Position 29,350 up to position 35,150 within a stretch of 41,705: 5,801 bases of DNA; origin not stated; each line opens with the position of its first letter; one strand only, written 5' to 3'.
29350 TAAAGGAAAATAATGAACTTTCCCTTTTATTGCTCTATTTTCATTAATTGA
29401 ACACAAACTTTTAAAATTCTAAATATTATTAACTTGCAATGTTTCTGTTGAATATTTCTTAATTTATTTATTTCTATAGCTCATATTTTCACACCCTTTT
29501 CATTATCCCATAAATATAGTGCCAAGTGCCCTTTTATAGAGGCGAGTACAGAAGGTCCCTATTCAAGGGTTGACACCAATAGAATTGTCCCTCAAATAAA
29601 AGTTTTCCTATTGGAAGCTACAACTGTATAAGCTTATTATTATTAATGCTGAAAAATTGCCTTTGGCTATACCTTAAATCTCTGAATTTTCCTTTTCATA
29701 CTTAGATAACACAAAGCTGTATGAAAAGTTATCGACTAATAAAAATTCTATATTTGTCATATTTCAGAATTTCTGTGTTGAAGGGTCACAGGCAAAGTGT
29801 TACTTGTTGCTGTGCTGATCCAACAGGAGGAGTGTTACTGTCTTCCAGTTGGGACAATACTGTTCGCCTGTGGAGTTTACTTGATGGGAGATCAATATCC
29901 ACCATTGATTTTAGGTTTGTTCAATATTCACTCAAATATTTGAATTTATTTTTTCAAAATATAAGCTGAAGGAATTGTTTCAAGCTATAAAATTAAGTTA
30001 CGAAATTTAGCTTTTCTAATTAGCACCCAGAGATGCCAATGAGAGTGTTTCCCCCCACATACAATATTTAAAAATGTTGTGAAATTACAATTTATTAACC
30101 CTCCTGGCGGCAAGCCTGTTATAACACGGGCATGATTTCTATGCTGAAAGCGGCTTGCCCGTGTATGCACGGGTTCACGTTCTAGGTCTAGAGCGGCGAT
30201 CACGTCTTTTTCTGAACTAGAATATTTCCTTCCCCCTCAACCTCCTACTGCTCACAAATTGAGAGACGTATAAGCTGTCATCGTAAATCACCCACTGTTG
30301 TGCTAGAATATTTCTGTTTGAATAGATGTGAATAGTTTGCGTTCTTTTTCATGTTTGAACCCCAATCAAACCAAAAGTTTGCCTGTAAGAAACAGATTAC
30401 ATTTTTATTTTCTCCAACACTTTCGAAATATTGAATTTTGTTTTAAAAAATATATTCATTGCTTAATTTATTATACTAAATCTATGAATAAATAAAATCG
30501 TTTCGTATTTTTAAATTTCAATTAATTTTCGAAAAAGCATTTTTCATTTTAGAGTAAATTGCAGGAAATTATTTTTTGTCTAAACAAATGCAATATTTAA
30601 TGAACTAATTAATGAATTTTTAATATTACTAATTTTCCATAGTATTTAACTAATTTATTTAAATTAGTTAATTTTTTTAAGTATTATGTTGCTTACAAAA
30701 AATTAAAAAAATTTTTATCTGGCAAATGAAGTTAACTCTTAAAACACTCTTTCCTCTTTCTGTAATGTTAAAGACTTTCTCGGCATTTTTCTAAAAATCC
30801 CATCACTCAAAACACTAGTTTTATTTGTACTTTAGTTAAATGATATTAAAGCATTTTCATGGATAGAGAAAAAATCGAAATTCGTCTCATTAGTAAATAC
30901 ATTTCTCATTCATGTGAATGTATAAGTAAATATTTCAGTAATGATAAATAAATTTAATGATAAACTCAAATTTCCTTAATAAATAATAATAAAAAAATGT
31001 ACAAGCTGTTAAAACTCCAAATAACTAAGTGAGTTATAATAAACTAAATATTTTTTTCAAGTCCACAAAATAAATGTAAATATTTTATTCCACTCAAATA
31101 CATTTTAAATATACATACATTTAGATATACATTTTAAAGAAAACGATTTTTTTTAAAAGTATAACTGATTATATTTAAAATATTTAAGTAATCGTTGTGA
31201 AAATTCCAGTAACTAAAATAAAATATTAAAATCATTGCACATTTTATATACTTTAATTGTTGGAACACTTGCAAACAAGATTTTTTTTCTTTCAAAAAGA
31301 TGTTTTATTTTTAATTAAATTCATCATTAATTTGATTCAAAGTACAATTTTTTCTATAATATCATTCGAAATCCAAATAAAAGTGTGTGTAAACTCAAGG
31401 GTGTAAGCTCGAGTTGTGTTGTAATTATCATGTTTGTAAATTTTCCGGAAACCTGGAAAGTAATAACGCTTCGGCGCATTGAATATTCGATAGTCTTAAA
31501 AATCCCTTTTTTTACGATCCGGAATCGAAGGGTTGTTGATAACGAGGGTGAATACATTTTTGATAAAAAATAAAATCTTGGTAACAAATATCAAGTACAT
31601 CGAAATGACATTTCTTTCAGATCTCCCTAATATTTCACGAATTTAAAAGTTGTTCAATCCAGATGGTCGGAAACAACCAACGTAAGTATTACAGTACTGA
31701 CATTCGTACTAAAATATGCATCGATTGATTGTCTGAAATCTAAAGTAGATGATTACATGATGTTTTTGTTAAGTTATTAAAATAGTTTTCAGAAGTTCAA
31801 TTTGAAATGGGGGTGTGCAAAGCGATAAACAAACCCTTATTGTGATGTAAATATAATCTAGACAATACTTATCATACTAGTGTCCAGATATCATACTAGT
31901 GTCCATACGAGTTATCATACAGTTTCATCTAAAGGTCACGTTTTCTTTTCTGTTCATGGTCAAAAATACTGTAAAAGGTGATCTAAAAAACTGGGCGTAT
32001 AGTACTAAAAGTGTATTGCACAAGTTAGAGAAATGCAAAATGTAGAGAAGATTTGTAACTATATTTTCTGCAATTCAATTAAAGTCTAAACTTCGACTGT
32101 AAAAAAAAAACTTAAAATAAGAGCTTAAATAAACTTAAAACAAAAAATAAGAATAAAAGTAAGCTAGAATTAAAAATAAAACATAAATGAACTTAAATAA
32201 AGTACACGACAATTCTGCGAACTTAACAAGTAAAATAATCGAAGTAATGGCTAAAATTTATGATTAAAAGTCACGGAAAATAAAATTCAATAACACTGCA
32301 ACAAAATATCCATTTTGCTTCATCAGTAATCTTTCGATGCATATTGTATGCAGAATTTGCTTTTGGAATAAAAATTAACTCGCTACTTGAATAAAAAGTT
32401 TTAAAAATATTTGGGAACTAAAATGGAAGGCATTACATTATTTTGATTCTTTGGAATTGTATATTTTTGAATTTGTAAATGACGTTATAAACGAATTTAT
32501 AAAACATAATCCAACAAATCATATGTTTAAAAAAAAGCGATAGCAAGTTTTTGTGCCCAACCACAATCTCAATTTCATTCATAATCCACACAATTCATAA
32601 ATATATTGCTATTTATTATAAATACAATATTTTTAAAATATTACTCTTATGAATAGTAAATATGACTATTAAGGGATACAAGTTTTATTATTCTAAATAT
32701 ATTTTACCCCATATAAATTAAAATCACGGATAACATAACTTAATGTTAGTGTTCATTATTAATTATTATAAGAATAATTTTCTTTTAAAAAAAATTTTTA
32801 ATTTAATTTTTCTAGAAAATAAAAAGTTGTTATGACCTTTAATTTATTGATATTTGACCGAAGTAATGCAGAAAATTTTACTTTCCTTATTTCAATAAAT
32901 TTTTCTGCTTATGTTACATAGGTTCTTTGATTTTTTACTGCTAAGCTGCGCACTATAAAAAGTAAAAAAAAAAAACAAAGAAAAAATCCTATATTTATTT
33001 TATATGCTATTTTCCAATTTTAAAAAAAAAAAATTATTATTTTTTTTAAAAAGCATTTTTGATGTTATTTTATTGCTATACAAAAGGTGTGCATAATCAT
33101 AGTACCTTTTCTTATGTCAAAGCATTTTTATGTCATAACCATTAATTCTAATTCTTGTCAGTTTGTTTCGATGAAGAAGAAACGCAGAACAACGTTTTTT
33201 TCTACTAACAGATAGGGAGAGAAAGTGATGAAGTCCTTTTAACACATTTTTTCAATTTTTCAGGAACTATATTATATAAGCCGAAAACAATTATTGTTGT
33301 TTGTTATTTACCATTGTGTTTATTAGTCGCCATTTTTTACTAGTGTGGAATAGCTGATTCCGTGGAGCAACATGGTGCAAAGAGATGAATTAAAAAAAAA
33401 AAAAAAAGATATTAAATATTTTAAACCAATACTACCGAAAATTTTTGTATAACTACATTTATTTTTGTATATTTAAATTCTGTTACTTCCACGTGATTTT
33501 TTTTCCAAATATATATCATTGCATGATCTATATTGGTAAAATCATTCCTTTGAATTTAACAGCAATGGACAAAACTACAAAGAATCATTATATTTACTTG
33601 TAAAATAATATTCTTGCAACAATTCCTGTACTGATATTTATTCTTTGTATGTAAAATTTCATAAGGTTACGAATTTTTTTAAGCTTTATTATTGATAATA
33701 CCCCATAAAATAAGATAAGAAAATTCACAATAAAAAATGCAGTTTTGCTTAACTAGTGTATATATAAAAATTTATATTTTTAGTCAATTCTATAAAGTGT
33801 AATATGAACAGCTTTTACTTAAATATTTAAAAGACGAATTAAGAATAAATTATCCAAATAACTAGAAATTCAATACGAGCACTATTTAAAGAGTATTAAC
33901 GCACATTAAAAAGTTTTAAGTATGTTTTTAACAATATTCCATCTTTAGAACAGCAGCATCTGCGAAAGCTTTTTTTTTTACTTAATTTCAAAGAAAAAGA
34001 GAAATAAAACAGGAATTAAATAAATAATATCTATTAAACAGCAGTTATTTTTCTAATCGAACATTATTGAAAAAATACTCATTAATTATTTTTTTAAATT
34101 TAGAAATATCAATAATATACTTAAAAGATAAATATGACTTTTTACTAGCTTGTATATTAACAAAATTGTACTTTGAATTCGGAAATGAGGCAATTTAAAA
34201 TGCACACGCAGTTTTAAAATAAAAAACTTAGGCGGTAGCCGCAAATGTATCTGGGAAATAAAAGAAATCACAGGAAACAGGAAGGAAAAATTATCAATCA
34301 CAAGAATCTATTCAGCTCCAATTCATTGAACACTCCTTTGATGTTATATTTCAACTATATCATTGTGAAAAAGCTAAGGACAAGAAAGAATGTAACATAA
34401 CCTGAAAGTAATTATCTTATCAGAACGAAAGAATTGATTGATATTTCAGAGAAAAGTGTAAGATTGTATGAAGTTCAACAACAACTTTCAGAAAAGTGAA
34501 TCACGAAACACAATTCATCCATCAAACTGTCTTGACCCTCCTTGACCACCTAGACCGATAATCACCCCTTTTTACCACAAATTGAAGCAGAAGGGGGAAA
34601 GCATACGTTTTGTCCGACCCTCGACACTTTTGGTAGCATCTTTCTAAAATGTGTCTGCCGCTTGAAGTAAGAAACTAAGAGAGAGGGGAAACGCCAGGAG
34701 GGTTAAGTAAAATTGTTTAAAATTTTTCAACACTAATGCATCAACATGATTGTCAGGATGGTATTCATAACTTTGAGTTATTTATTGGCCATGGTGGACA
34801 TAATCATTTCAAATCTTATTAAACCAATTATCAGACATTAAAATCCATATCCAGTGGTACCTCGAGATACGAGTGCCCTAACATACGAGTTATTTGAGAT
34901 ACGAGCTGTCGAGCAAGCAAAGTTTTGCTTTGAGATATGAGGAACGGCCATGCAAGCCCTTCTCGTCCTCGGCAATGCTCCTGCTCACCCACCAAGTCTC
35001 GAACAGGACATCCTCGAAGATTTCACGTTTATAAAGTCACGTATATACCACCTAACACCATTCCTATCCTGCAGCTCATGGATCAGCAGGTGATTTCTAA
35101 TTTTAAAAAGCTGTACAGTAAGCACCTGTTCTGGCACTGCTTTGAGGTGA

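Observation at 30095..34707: Candidate 4.6-kb non-autonomous piggyBac-like element with TTAA flanks and GC-rich termini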

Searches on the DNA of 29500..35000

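Call 14: search_rna_families(source=window, start=29500, end=35000, threshold=evalue, max_evalue=5)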
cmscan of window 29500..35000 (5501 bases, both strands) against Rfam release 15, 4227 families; matches with E-value up to 5: 1.
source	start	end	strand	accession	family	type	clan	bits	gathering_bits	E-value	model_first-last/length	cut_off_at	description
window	29918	29974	-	RF03476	mir-7360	Gene; miRNA;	-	20.9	47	2.8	1-59/59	no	mir-7360 microRNA precursor family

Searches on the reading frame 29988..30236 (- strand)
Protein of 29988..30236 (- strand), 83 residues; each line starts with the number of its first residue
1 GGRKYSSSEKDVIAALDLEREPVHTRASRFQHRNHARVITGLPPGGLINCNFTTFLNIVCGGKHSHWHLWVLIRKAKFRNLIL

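Call 18: search_protein_families(library=pfam, proteins=[window:29988-30236:-], max_evalue=0.1)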
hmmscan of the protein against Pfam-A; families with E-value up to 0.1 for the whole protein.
window:29988-30236:- (83 aa): 0 families

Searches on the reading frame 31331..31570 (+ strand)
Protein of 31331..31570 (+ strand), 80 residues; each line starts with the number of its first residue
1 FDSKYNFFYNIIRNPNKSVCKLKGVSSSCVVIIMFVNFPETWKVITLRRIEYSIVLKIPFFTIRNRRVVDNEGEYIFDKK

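Call 18: search_protein_families(library=pfam, proteins=[window:31331-31570:+], max_evalue=0.1)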
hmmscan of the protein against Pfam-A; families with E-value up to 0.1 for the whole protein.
window:31331-31570:+ (80 aa): 1 family
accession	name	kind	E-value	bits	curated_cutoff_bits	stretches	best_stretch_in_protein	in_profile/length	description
PF00110.24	wnt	-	0.075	13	20.3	1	11-58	152-199/305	wnt family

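Call 54: search_protein_representatives(protein=window:31331-31570:+)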
Query: 80 residues. Proteins with E-value up to 0.001 (for the whole library): 0; up to 1e-10: 0; up to 1e-30: 0. The best 0 are listed.
